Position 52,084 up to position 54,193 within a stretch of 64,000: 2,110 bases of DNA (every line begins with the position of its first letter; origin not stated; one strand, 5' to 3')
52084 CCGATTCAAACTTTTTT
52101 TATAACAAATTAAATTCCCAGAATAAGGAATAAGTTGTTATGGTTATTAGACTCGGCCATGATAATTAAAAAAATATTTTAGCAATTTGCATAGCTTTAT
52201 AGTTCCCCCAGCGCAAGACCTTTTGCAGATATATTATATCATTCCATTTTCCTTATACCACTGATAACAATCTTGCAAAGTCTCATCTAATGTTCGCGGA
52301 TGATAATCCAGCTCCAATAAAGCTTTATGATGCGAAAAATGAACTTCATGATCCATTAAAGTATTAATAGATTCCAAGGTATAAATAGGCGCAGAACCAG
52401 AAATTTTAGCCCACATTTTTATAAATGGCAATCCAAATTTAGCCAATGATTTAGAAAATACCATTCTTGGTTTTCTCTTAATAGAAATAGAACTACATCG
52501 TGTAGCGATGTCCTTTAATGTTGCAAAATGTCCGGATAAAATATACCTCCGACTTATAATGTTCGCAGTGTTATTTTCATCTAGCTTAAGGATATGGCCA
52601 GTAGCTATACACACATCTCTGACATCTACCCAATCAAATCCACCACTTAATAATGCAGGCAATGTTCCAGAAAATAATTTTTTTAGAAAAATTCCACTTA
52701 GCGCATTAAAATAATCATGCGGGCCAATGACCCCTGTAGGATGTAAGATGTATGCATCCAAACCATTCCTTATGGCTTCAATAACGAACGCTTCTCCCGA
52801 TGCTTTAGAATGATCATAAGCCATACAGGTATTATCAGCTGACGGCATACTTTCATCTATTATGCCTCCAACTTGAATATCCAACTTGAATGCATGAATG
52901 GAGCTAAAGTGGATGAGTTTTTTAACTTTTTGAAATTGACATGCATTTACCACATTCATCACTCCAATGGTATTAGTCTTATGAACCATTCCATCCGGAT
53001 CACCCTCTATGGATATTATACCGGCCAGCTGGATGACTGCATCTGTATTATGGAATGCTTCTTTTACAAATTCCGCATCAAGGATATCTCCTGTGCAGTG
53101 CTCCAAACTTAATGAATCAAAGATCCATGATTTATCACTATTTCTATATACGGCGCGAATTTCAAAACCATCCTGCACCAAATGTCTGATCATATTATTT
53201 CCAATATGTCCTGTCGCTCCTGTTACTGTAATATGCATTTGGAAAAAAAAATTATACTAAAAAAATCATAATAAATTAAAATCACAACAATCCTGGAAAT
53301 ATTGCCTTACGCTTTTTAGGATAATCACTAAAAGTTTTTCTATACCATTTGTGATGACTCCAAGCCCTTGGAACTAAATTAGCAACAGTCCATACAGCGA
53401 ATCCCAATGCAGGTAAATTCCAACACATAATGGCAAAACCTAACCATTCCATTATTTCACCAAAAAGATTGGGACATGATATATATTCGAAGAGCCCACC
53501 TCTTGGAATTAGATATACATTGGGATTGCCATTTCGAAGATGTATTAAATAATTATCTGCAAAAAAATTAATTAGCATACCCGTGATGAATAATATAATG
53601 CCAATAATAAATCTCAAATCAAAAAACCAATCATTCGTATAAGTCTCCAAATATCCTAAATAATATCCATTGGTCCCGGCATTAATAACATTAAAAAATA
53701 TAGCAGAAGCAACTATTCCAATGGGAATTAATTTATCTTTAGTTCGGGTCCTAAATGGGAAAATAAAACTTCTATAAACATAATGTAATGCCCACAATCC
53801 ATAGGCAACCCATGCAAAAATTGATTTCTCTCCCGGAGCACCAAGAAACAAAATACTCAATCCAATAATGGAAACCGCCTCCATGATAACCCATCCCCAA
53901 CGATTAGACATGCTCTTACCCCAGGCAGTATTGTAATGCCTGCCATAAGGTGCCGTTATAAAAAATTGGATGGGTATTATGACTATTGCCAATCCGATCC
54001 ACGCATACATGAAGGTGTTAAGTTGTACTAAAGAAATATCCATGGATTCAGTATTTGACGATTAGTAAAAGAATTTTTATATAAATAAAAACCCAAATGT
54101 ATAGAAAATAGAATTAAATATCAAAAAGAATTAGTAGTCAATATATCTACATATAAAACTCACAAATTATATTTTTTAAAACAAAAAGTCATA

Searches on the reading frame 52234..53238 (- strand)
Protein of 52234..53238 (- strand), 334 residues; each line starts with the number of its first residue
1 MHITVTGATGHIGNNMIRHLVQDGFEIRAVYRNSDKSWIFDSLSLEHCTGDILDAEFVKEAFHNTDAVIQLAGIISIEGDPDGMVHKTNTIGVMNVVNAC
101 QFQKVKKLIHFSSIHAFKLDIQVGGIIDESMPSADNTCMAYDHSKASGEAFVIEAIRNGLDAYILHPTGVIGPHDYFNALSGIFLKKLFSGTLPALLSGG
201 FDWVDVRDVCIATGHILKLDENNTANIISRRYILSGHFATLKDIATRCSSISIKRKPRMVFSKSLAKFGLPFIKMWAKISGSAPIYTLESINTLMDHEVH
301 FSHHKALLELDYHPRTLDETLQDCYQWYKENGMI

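Call 53: search_protein_families(library=pfam, proteins=[window:52234-53238:-], max_evalue=0.001)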
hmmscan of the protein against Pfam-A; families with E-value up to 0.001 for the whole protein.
window:52234-53238:- (334 aa): 8 families
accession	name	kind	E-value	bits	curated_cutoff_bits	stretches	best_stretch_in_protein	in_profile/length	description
PF01370.27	Epimerase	-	3e-24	86.2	20.9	1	3-220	1-228/240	NAD dependent epimerase/dehydratase family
PF01073.25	3Beta_HSD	-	1.1e-21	77.6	22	1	5-177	2-188/280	3-beta hydroxysteroid dehydrogenase/isomerase family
PF13460.12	NAD_binding_10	-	9e-16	58.7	27.2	1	7-119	1-104/184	NAD(P)H-binding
PF16363.11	GDP_Man_Dehyd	-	1.7e-11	44.6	27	1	5-155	2-167/332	GDP-mannose 4,6 dehydratase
PF07993.18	NAD_binding_4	-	4.5e-11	42.8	20.1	1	53-172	77-209/258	Male sterility protein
PF05368.20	NmrA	-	5.3e-11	43.1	27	1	2-109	4-103/298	NmrA-like family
PF04321.23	RmlD_sub_bind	-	1e-08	35.1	27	1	1-165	1-146/287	RmlD substrate binding domain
PF02719.21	Polysacc_synt_2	-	7.6e-07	29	20.2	1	3-117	1-132/293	Polysaccharide biosynthesis protein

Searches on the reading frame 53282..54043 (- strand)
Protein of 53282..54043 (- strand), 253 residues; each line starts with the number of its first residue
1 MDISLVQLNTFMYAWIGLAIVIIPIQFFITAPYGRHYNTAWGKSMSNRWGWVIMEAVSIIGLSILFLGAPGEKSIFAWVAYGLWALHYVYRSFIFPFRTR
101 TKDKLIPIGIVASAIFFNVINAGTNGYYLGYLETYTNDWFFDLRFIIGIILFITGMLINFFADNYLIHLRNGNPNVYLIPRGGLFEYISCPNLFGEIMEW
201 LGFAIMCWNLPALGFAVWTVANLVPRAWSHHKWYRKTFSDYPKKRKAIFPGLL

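Call 53: search_protein_families(library=pfam, proteins=[window:53282-54043:-], max_evalue=0.001)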
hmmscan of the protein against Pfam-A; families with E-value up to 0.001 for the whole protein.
window:53282-54043:- (253 aa): 2 families
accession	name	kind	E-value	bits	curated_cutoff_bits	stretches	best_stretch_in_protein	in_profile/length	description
PF02544.21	Steroid_dh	-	3.9e-51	173.4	22.6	1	106-252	3-149/150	3-oxo-5-alpha-steroid 4-dehydrogenase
PF06966.17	DUF1295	-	2.7e-08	34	20.4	1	141-211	117-187/235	Protein of unknown function (DUF1295)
